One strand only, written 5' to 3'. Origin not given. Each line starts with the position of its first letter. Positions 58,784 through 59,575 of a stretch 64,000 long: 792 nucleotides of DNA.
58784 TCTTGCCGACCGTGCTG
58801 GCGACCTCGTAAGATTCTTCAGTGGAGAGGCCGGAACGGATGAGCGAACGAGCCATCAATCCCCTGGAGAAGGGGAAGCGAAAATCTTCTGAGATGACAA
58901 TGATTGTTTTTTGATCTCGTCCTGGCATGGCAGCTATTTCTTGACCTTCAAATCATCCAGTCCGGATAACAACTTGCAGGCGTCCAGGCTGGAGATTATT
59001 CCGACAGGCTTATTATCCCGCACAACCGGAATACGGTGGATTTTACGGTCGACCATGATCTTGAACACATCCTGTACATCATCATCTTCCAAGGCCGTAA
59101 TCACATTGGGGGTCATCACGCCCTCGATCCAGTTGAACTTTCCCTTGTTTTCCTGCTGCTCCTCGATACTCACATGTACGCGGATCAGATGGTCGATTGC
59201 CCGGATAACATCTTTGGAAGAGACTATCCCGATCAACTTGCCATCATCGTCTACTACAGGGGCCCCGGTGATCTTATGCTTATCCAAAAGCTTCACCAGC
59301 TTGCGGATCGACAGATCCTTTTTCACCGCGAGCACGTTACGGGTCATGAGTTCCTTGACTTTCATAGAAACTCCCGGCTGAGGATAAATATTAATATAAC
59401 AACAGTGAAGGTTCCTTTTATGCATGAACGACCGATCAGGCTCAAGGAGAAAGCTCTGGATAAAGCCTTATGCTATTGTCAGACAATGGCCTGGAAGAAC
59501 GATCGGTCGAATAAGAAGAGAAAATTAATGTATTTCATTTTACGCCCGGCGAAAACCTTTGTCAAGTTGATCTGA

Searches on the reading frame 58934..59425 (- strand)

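Call 76: search_protein_families(library=pfam, proteins=[window:58934-59425:-], max_evalue=0.001)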
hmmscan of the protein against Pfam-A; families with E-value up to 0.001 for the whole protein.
window:58934-59425:- (163 aa): 1 family
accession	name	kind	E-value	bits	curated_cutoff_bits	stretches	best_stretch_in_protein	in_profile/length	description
PF00571.33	CBS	-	1.1e-32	112.6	24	2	23-78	1-56/57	CBS domain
